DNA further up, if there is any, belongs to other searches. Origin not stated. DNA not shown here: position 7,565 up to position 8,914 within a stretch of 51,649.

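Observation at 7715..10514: Minimal two-subunit NADH-linked [FeFe]-hydrogenase in a CPR-like genome, with non-bifurcating signatures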

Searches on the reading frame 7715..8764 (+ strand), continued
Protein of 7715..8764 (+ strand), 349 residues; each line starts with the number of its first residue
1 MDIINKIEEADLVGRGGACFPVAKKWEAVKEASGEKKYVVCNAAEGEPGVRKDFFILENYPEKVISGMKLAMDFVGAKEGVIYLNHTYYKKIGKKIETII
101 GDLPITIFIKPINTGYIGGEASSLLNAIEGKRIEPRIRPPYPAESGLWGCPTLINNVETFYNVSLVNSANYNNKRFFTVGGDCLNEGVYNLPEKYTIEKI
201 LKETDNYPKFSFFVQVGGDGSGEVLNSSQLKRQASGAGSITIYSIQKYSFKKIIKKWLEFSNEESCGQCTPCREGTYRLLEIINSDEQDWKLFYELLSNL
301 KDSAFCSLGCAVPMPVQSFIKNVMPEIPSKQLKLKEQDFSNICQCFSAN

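Call 55: search_protein_families(library=pfam, proteins=[P0130, P0135, P0139, P0134, P0149, P0150, P0154, P0157, P0151, P0160], max_evalue=0.0001)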
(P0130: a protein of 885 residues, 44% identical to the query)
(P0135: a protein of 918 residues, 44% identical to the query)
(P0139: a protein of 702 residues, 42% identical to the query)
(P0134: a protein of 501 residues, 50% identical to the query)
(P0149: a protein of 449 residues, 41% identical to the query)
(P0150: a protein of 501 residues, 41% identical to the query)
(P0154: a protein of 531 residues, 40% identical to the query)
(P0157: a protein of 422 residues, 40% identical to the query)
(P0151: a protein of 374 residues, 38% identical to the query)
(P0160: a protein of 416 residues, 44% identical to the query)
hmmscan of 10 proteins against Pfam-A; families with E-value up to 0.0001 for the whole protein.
P0130 (885 aa): 9 families
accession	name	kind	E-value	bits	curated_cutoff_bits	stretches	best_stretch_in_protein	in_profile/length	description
PF02906.19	Fe_hyd_lg_C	-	7.6e-81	271.8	22.1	1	537-819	2-245/245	Iron only hydrogenase large subunit, C-terminal domain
PF01512.22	Complex1_51K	-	1.6e-32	112.9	31.2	1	12-170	2-149/150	Nuo51 FMN-binding domain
PF10589.14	NADH_4Fe-4S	-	1.1e-16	60.9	23.5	1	258-332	1-77/85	NADH-ubiquinone oxidoreductase-F iron-sulfur binding region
PF13510.11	Fer2_4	-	1.4e-12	47.9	22.8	1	337-420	3-81/82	2Fe-2S iron-sulfur cluster binding domain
PF02256.22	Fe_hyd_SSU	-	1.7e-09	38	24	1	829-880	3-55/56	Iron hydrogenase small subunit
PF13187.11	Fer4_9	-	1e-05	25.9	27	1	463-518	1-52/52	4Fe-4S dicluster domain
PF12838.12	Fer4_7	-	1.1e-05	26.2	27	1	464-517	2-52/52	4Fe-4S dicluster domain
PF00111.32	Fer2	-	3.8e-05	24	21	1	347-390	10-49/77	2Fe-2S iron-sulfur cluster binding domain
PF14697.11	Fer4_21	-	6.1e-05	23.5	35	1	459-518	3-57/59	4Fe-4S dicluster domain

P0135 (918 aa): 10 families
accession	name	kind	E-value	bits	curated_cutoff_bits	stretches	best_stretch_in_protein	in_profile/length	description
PF02906.19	Fe_hyd_lg_C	-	1e-85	287.7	22.1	1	562-851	1-245/245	Iron only hydrogenase large subunit, C-terminal domain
PF01512.22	Complex1_51K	-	4e-30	105.1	31.2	1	8-168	1-149/150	Nuo51 FMN-binding domain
PF10589.14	NADH_4Fe-4S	-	3.8e-20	72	23.5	1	259-332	2-77/85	NADH-ubiquinone oxidoreductase-F iron-sulfur binding region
PF13510.11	Fer2_4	-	1.9e-12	47.5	22.8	1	342-418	2-78/82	2Fe-2S iron-sulfur cluster binding domain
PF14697.11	Fer4_21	-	2.5e-07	31.2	35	1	483-544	1-57/59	4Fe-4S dicluster domain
PF12838.12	Fer4_7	-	8e-07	29.9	27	1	490-543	2-52/52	4Fe-4S dicluster domain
PF00111.32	Fer2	-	9.4e-07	29.1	21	1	354-409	11-74/77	2Fe-2S iron-sulfur cluster binding domain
PF00037.32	Fer4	-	1.7e-06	28.1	21.1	0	484-500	2-18/24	4Fe-4S binding domain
PF13183.11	Fer4_8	-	3.3e-06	28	27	0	441-502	3-66/68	4Fe-4S dicluster domain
PF13187.11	Fer4_9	-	5.3e-05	23.6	27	1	489-544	1-52/52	4Fe-4S dicluster domain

P0139 (702 aa): 3 families
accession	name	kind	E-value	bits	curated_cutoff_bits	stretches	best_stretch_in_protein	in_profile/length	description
PF01512.22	Complex1_51K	-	9.2e-33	113.7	31.2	1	9-169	1-149/150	Nuo51 FMN-binding domain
PF01058.29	Oxidored_q6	-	7.9e-16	58.4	27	1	489-596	30-127/128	NADH ubiquinone oxidoreductase, 20 Kd subunit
PF10589.14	NADH_4Fe-4S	-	8.8e-14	51.6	23.5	1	263-333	2-77/85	NADH-ubiquinone oxidoreductase-F iron-sulfur binding region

P0134 (501 aa): 1 family
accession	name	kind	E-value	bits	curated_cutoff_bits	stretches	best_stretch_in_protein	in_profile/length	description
PF01512.22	Complex1_51K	-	3.6e-35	121.5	31.2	1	229-394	1-149/150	Nuo51 FMN-binding domain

P0149 (449 aa): 3 families
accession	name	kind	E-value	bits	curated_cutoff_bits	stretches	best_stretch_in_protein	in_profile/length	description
PF01512.22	Complex1_51K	-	3.2e-37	128.2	31.2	1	122-283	4-149/150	Nuo51 FMN-binding domain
PF10589.14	NADH_4Fe-4S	-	1e-16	61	23.5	1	374-445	2-76/85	NADH-ubiquinone oxidoreductase-F iron-sulfur binding region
PF01257.25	2Fe-2S_thioredx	-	3.4e-07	30.7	24.8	1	9-73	2-65/145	Thioredoxin-like [2Fe-2S] ferredoxin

P0150 (501 aa): 5 families
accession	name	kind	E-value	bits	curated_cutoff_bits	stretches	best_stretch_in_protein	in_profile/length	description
PF01512.22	Complex1_51K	-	4.6e-46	156.9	31.2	1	164-330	1-149/150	Nuo51 FMN-binding domain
PF01257.25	2Fe-2S_thioredx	-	5.6e-20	72.1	24.8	1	3-108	15-127/145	Thioredoxin-like [2Fe-2S] ferredoxin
PF10589.14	NADH_4Fe-4S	-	1.7e-19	69.9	23.5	1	429-500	1-79/85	NADH-ubiquinone oxidoreductase-F iron-sulfur binding region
PF10531.15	SLBB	-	7.7e-11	42.1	27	1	343-388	2-51/55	SLBB domain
PF22461.2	SLBB_2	-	7.6e-09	36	27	1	343-421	3-79/79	SLBB domain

P0154 (531 aa): 3 families
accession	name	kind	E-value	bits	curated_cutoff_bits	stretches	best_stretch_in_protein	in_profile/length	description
PF01512.22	Complex1_51K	-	1.5e-43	148.7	31.2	1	196-349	1-146/150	Nuo51 FMN-binding domain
PF01257.25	2Fe-2S_thioredx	-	2.9e-37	128.2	24.8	1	7-149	1-144/145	Thioredoxin-like [2Fe-2S] ferredoxin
PF10589.14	NADH_4Fe-4S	-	1.1e-20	73.7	23.5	1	453-529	2-78/85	NADH-ubiquinone oxidoreductase-F iron-sulfur binding region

P0157 (422 aa): 2 families
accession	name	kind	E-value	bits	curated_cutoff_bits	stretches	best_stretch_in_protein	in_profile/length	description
PF01512.22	Complex1_51K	-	2e-36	125.6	31.2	1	83-238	4-147/150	Nuo51 FMN-binding domain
PF10589.14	NADH_4Fe-4S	-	4.4e-18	65.4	23.5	1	332-407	4-79/85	NADH-ubiquinone oxidoreductase-F iron-sulfur binding region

P0151 (374 aa): 2 families
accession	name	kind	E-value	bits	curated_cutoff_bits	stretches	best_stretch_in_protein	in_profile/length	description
PF01512.22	Complex1_51K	-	1.3e-48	165.1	31.2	1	32-197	1-149/150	Nuo51 FMN-binding domain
PF10589.14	NADH_4Fe-4S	-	1e-21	77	23.5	1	292-371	1-84/85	NADH-ubiquinone oxidoreductase-F iron-sulfur binding region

P0160 (416 aa): 2 families
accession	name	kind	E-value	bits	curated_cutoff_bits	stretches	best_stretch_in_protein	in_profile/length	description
PF01512.22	Complex1_51K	-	8.6e-43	146.2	31.2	1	46-215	2-147/150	Nuo51 FMN-binding domain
PF10589.14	NADH_4Fe-4S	-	5.7e-21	74.6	23.5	1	331-408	1-81/85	NADH-ubiquinone oxidoreductase-F iron-sulfur binding region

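Call 57: list_cluster_members(proteins=[P0130, P0135, P0139, P0122, P0125, P0148])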
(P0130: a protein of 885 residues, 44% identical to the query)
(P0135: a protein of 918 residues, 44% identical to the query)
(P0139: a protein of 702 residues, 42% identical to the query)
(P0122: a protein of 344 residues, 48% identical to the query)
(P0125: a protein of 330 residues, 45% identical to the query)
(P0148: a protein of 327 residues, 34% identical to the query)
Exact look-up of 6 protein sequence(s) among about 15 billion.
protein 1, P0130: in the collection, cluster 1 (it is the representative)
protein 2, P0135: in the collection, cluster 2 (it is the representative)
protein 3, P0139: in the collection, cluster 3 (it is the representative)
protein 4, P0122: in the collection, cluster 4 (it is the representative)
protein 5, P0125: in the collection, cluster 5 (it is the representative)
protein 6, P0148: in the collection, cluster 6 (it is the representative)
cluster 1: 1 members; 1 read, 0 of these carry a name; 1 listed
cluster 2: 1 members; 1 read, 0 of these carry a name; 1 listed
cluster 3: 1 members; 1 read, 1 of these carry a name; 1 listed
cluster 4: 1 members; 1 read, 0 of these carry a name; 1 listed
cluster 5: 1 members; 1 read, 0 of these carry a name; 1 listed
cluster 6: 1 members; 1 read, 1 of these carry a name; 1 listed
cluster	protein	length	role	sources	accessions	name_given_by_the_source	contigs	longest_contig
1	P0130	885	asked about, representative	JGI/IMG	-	-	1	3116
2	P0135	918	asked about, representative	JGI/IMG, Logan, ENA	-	-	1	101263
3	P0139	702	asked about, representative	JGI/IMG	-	NADH-quinone oxidoreductase subunit F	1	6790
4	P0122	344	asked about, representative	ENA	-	-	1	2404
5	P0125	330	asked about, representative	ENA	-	-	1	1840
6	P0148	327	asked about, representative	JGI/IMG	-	NADH:ubiquinone oxidoreductase subunit F (NADH-binding)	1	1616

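Call 58: find_encoding_contigs(protein=P0135, flank=10000, max_places=2)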
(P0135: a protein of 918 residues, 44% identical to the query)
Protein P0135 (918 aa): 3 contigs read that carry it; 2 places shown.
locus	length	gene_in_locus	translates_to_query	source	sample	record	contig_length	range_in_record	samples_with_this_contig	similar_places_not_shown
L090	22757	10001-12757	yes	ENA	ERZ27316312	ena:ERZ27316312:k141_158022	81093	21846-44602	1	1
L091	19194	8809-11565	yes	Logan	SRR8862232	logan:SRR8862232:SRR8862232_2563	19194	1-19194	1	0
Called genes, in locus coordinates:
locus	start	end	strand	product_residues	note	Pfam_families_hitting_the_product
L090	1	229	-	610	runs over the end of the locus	PF00512:HisKA, PF02518:HATPase_c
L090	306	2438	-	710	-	PF17191:RecG_wedge, PF00270:DEAD, PF04851:ResIII, PF00271:Helicase_C, PF22590:Cas3-like_C_2 (weak), PF19833:RecG_dom3_C (weak)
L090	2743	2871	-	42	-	PF00444:Ribosomal_L36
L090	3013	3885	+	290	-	-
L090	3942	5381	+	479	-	PF03062:MBOAT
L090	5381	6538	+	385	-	PF16822:ALGX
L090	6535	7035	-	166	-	-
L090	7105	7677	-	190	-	PF28549:NDPSase_N, PF00293:NUDIX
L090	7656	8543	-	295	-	PF01370:Epimerase, PF04321:RmlD_sub_bind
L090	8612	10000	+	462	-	PF00224:PK, PF02887:PK_C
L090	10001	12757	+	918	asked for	PF01512:Complex1_51K, PF10589:NADH_4Fe-4S, PF13183:Fer4_8 (faint), PF13510:Fer2_4, PF00111:Fer2 (weak), PF14697:Fer4_21 (weak), PF13187:Fer4_9 (weak), PF02906:Fe_hyd_lg_C, +1 more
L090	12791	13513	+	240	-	-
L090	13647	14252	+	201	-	PF02660:G3P_acyltransf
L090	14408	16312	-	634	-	PF07973:tRNA_SAD, PF00587:tRNA-synt_2b, PF03129:HGTP_anticodon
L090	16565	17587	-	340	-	PF02618:YceG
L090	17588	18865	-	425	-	PF00109:ketoacyl-synt, PF02801:Ketoacyl-synt_C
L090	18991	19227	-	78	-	PF00550:PP-binding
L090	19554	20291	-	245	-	PF00106:adh_short, PF08659:KR, PF01370:Epimerase (weak), PF13460:NAD_binding_10, PF13561:adh_short_C2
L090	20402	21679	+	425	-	PF00675:Peptidase_M16, PF05193:Peptidase_M16_C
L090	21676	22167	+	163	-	PF01252:Peptidase_A8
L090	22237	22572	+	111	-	-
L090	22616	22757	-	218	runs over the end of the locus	PF00923:TAL_FSA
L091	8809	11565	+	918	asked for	PF01512:Complex1_51K, PF10589:NADH_4Fe-4S, PF13183:Fer4_8 (faint), PF13510:Fer2_4, PF00111:Fer2 (weak), PF14697:Fer4_21 (weak), PF13187:Fer4_9 (weak), PF02906:Fe_hyd_lg_C, +1 more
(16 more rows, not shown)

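Call 59: predict_structure(alignment_id=A1)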
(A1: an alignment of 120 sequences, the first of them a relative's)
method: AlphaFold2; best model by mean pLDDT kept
length: 349 residues; sequences in the alignment: 120
mean_pLDDT: 91.1   pTM: 0.89
mean pLDDT of the five models: 91.1, 90.3, 89.9, 89.0, 88.4
residues with pLDDT >= 90: 255; 70-90: 79; 50-70: 14; < 50: 1
segments of 3 or more residues with pLDDT < 50: none
pLDDT, mean of each block of 10 residues (from residue 1): 91 82 95 95 81 95 98 97 94 97 97 85 91 76 89 95 97 95 96 97 97 93 95 91 94 93 76 82 93 91 81 93 93 92 82
secondary structure, 60 per line:
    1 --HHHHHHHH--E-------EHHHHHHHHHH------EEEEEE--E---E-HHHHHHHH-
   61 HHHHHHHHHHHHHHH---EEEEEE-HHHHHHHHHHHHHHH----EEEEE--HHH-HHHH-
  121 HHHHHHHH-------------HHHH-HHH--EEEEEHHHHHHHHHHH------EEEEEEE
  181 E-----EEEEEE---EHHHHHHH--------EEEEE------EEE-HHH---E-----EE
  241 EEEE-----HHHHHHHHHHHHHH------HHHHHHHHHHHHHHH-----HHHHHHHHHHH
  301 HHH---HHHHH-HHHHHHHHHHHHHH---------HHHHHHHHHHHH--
elements in order: H3-10 H22-31 E38-43 H52-59 H61-75 E79-84 H86-100 E105-109 H116-119 H121-128 H142-145 E152-156 H157-167 E174-181 E187-192 H197-203 E212-216 E223-225 E239-244 H250-263 H270-284 H290-303 H307-311 H313-326 H336-347

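Call 64: fold_search(model_id=the predicted structure, library=pdb)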
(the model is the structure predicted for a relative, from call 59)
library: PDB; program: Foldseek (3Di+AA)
matches with E <= 10: 1225; with E <= 0.001: 128
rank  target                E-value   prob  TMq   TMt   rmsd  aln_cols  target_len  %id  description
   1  8a5e_B                7.0e-30  1.00  0.82  0.65   3.9       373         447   33  Cryo-EM structure of the electron bifurcating Fe-Fe hydrogenase HydABC complex from Acetobacterium woodii in the reduc (released 2023-02-22)
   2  9bov_B                9.7e-29  1.00  0.82  0.55   3.4       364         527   34  Structure of electron bifurcating Nfn-ABC complexed with NAD from Caldicellulosiruptor saccharolyticus (released 2025-03-05)
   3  9n5v_B                1.5e-28  1.00  0.80  0.49   4.6       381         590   31  Structure of the NAD(H)-bound Thermococcus sibiricus NfnABC complex (released 2025-05-07)
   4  9n5u_B                4.4e-28  1.00  0.81  0.49   4.5       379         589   31  Structure of the Thermococcus sibiricus NfnABC complex (released 2025-05-07)
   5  7q4w_B                2.0e-27  1.00  0.81  0.62   4.2       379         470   32  CryoEM structure of electron bifurcating Fe-Fe hydrogenase HydABC complex A. woodii in the oxidised state (released 2023-02-15)
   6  7p92_B                2.7e-27  1.00  0.85  0.50   3.1       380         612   30  TmHydABC- T. maritima bifurcating hydrogenase with bridge domain up (released 2022-09-14)
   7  8a6t_B                3.4e-27  1.00  0.83  0.47   3.6       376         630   30  Cryo-EM structure of the electron bifurcating Fe-Fe hydrogenase HydABC complex from Thermoanaerobacter kivui in the re (released 2023-02-15)
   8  7p5h_B                4.1e-27  1.00  0.84  0.54   3.6       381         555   30  TmHydABC- D2 map (released 2022-09-14)
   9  9fea_D                4.6e-27  1.00  0.82  0.69   4.2       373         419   30  Crystal Structure of reduced NuoEF variant P228R(NuoF) from Aquifex aeolicus bound to NAD+ (released 2024-07-17)
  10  5xfa_E                6.2e-27  1.00  0.83  0.52   3.4       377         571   28  Crystal structure of NAD+-reducing [NiFe]-hydrogenase in the H2-reduced state (released 2017-08-23)
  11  6hl4_D                6.9e-27  1.00  0.82  0.69   3.9       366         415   31  wild-type NuoEF from Aquifex aeolicus - reduced form (released 2019-06-26)
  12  7vw6_B                7.8e-27  1.00  0.85  0.54   2.6       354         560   30  Cryo-EM Structure of Formate Dehydrogenase 1 from Methylorubrum extorquens AM1 (released 2022-06-01)
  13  9bp5_B                8.3e-27  1.00  0.84  0.51   3.1       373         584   33  Structure of electron bifurcating Nfn-ABC holoenzyme from Caldicellulosiruptor saccharolyticus (released 2025-03-05)
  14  6hla_D                9.3e-27  1.00  0.81  0.68   4.1       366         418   30  wild-type NuoEF from Aquifex aeolicus - reduced form bound to NADH (released 2019-06-26)
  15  6hl2_B                9.3e-27  1.00  0.80  0.68   4.1       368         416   30  wild-type NuoEF from Aquifex aeolicus - oxidized form (released 2019-06-26)
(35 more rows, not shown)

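Call 76: search_protein_families(library=pfam, proteins=[L062:8846-9856:+, L009:8067-8900:+, L043:338-1192:+, L059:9253-9987:+, L059:11025-11786:+, L090:12791-13510:+, L059:16039-17190:+, L011:18375-18833:+], max_evalue=0.001)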
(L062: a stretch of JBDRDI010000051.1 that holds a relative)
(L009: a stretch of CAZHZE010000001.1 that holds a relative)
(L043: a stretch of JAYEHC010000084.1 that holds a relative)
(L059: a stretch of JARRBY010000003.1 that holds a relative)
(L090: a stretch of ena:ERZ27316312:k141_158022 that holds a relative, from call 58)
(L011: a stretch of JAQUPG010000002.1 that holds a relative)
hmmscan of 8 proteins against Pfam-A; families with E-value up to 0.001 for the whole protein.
L062:8846-9856:+ (337 aa): 2 families
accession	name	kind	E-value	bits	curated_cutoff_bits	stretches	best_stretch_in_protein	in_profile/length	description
PF02800.25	Gp_dh_C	-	1.9e-58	197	24.4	1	157-314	1-158/158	Glyceraldehyde 3-phosphate dehydrogenase, C-terminal domain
PF00044.30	Gp_dh_N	-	6.3e-39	132.8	31.7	1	1-103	1-101/101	Glyceraldehyde 3-phosphate dehydrogenase, NAD binding domain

L009:8067-8900:+ (278 aa): 1 family
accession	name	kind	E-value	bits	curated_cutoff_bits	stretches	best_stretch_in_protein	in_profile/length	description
PF04468.17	PSP1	-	1e-25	90.3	27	1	70-154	1-86/86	PSP1 C-terminal conserved region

L043:338-1192:+ (285 aa): 1 family
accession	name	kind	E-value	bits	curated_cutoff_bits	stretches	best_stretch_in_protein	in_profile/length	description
PF01116.26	F_bP_aldolase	-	1.3e-84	284.5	25.5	1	4-283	3-274/277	Fructose-bisphosphate aldolase class-II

L059:9253-9987:+ (245 aa): 4 families
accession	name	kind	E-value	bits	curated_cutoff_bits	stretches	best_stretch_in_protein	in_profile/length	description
PF13561.12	adh_short_C2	-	4.9e-72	242.8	27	1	12-243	1-236/236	Enoyl-(Acyl carrier protein) reductase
PF00106.31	adh_short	-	5.2e-56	189.7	26.6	1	6-194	1-193/195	short chain dehydrogenase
PF08659.16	KR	-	1.4e-10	41.8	22.6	1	9-158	4-157/180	KR domain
PF23441.1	SDR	-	7.1e-07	29.3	27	1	151-241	164-254/258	SDR-like rossmann domain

L059:11025-11786:+ (254 aa): 0 families

L090:12791-13510:+ (240 aa): 0 families

L059:16039-17190:+ (384 aa): 1 family
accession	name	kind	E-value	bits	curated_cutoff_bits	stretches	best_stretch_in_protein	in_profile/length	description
PF00266.25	Aminotran_5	-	1.3e-83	281.5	21.5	1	3-365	1-370/371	Aminotransferase class-V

L011:18375-18833:+ (153 aa): 2 families
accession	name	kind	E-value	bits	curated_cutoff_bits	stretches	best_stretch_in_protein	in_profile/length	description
PF00293.34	NUDIX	-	4e-20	72.6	21.1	1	9-126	7-131/134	NUDIX domain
PF14815.12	NUDIX_4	-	2.3e-05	24.6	35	1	10-113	3-98/113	NUDIX domain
